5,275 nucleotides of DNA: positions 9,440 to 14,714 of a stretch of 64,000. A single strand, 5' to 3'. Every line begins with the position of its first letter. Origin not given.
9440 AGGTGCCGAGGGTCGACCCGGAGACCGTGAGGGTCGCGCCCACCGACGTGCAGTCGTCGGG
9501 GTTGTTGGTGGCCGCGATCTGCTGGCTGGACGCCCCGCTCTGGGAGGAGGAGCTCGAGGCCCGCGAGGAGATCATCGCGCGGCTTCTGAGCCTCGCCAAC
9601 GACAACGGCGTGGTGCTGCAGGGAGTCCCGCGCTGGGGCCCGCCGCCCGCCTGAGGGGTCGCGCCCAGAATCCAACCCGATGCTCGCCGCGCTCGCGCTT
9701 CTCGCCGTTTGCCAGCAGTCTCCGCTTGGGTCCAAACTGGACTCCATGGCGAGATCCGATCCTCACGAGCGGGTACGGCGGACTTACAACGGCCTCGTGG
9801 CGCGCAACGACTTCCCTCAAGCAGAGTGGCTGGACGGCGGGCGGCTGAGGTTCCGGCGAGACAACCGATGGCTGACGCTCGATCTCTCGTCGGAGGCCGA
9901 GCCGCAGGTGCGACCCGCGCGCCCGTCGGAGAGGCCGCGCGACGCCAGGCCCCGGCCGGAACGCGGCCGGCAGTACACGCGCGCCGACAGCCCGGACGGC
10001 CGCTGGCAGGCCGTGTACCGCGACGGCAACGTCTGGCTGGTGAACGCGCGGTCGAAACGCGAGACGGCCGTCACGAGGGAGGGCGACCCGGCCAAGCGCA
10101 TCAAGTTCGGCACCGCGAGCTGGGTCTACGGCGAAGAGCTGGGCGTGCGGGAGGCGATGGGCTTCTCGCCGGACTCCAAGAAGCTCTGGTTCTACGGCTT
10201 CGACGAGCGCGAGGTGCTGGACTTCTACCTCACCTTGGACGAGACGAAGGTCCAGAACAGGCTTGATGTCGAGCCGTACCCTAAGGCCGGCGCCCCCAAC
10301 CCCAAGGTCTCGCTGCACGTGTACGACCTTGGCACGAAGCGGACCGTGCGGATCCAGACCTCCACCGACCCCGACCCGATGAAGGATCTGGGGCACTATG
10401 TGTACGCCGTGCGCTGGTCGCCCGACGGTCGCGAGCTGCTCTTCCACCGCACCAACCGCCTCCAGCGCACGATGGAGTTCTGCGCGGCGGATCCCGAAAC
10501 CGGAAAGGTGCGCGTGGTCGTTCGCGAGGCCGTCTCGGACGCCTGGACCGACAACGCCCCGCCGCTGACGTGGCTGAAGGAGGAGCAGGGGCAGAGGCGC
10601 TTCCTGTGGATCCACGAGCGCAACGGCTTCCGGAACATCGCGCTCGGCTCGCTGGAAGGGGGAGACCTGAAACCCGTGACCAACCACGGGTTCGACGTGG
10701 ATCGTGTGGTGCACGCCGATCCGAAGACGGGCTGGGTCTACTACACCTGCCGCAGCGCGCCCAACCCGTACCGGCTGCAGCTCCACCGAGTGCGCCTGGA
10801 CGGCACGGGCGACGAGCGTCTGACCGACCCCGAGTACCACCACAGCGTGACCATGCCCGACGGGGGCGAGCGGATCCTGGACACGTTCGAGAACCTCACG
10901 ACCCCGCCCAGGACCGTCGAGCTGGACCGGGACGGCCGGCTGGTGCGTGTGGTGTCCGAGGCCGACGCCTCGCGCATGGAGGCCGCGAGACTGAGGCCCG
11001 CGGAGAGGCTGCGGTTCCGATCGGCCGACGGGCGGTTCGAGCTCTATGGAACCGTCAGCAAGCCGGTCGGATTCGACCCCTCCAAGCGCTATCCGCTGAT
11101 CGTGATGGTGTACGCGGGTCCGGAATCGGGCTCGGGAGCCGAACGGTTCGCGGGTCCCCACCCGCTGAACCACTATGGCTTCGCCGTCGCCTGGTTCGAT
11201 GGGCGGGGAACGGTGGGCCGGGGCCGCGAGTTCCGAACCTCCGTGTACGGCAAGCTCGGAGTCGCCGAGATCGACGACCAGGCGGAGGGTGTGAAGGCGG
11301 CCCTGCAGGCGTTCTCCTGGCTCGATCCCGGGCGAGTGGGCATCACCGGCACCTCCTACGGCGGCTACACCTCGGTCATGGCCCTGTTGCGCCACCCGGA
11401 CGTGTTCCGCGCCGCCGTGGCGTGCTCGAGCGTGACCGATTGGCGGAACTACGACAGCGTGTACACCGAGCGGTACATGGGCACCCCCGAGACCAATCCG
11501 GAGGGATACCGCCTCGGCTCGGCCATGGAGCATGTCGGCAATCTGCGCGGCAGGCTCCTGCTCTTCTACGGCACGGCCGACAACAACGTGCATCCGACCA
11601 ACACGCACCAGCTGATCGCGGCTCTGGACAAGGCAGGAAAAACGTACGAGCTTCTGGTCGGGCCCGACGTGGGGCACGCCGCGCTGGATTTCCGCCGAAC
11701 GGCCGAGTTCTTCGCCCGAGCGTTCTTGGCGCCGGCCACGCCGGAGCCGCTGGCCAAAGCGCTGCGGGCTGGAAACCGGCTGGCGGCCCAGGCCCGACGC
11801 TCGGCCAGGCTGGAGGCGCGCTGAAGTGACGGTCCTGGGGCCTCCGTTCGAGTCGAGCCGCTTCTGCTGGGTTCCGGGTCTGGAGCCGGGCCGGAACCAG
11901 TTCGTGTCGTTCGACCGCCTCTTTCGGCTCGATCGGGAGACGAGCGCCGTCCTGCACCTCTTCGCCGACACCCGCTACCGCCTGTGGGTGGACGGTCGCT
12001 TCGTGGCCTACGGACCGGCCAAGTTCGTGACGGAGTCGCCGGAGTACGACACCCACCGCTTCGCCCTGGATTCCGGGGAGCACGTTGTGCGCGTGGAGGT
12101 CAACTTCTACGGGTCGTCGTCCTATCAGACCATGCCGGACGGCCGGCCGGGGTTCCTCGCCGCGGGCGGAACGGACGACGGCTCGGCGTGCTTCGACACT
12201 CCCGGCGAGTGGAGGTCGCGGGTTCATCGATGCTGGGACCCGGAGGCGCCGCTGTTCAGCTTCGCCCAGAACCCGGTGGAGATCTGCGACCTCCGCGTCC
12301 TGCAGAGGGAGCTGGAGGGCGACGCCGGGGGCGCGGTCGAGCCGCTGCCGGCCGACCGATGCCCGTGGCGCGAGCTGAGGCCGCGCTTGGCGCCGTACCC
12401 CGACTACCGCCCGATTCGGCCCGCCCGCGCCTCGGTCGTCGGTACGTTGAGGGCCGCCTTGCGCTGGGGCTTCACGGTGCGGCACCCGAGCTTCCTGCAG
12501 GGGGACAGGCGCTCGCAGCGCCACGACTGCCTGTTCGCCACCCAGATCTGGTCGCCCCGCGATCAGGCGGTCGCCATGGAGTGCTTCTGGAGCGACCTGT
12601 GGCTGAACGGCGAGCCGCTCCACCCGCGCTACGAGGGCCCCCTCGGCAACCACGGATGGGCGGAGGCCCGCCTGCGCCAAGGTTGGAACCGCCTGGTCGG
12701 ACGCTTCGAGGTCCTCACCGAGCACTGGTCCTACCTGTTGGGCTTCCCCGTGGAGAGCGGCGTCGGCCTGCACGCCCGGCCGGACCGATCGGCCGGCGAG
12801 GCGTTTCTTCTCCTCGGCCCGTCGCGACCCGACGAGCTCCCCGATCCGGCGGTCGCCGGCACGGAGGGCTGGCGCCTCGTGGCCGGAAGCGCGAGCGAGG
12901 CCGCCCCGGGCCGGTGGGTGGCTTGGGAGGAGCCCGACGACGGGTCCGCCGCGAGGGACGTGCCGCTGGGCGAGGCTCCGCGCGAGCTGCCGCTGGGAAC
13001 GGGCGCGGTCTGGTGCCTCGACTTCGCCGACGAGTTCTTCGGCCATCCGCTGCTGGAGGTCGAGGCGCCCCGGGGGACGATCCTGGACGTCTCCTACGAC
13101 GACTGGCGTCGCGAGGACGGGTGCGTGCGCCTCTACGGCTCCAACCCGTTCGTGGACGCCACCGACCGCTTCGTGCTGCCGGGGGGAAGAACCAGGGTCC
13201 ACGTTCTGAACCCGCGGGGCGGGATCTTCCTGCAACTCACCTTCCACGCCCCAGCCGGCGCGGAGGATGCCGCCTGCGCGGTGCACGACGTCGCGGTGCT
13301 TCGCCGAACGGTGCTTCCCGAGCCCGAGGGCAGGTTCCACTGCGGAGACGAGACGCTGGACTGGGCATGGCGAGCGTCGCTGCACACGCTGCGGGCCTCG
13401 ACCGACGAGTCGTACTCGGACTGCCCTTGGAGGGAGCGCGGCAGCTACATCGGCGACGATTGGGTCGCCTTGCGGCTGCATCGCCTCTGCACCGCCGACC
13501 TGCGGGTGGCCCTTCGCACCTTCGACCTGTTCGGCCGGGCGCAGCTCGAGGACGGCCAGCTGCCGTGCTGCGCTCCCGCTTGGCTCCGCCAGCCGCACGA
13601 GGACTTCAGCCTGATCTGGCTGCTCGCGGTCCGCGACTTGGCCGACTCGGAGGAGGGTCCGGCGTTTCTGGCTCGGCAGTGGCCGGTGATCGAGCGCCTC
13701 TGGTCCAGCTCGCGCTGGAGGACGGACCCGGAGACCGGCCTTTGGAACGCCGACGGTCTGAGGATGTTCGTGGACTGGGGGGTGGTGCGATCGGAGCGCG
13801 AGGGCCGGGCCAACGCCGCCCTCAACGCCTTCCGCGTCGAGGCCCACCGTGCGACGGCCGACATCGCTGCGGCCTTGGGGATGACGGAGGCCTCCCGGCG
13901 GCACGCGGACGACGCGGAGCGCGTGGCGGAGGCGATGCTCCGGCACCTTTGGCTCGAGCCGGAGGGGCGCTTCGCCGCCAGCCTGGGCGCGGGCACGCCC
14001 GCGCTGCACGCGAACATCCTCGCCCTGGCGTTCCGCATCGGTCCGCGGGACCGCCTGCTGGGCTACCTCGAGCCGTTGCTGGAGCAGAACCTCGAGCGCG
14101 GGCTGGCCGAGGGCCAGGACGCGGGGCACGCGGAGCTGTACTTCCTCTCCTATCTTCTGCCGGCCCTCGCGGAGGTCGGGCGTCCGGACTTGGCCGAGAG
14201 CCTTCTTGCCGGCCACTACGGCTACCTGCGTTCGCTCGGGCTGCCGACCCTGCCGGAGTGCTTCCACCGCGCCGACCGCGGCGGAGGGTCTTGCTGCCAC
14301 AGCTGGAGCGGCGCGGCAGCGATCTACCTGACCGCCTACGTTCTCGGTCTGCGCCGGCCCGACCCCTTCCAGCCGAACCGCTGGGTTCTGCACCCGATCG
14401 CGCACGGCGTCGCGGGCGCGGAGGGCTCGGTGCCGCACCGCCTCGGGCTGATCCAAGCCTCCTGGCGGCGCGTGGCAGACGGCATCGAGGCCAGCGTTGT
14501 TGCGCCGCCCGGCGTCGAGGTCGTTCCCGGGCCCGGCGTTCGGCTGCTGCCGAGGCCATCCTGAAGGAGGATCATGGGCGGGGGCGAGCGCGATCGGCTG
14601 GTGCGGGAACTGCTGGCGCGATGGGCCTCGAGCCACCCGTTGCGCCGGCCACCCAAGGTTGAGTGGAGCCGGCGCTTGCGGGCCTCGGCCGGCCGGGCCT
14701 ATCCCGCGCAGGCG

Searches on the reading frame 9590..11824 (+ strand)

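Call 9: search_protein_families(library=pfam, proteins=[window:9590-11824:+])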
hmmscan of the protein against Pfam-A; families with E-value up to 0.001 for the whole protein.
window:9590-11824:+ (744 aa): 7 families
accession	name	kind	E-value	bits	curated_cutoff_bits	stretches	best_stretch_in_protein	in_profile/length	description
PF00930.27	DPPIV_N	-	1.8e-63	214.9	22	1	133-440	50-354/354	Dipeptidyl peptidase IV (DPP IV) N-terminal region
PF00326.27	Peptidase_S9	-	5e-50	170.4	22.6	1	526-707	10-198/213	Prolyl oligopeptidase family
PF02129.25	Peptidase_S15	-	2.8e-11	44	23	1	498-627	16-140/262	X-Pro dipeptidyl-peptidase (S15 family)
PF12146.15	Hydrolase_4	-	3.9e-08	33.3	27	1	526-621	27-116/239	Serine aminopeptidase, S33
PF00561.26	Abhydrolase_1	-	2.4e-05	24.5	25.8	1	502-619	1-110/245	alpha/beta hydrolase fold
PF00756.26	Esterase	-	0.00017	21.9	22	1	581-617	115-151/251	Putative esterase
PF01738.24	DLH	-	0.00024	21.2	21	1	558-698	74-188/217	Dienelactone hydrolase family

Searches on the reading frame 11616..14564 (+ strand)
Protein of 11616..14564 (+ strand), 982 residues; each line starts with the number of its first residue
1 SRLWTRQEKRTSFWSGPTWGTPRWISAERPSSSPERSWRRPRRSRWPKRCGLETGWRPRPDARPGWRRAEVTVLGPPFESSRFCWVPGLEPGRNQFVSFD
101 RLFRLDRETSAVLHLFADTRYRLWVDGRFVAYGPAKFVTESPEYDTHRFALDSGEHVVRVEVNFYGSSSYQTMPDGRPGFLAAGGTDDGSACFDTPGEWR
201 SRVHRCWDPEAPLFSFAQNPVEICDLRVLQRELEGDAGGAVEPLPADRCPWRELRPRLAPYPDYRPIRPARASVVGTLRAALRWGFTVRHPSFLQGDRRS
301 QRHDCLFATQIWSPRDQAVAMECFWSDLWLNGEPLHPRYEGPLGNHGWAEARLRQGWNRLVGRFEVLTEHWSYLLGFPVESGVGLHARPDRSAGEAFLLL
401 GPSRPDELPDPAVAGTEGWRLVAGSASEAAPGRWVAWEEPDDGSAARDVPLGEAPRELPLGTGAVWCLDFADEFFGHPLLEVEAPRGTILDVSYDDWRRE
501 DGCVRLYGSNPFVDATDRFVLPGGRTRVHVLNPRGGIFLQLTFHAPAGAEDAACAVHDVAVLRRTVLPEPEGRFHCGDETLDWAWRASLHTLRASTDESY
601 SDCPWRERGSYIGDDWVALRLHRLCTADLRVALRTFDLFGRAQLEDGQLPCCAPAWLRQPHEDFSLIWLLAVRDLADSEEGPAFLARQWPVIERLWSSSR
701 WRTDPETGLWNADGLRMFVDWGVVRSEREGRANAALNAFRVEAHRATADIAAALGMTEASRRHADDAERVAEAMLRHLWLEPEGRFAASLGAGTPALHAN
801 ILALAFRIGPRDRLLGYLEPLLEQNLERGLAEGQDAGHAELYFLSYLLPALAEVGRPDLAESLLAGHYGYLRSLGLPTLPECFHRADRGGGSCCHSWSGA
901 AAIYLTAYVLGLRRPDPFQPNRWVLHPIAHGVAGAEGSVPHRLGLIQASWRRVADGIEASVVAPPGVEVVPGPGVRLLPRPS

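Call 9: search_protein_families(library=pfam, proteins=[window:11616-14564:+])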
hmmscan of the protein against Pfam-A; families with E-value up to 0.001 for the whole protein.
window:11616-14564:+ (982 aa): 2 families
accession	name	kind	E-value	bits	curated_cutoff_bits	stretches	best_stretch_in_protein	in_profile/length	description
PF17389.8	Bac_rhamnosid6H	-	9e-25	88.1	24.5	1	572-909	4-339/339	Bacterial alpha-L-rhamnosidase 6 hairpin glycosidase domain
PF22422.2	MGH1-like_GH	-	0.00046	20.3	27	0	670-793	72-233/356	Mannosylglycerate hydrolase MGH1-like glycoside hydrolase domain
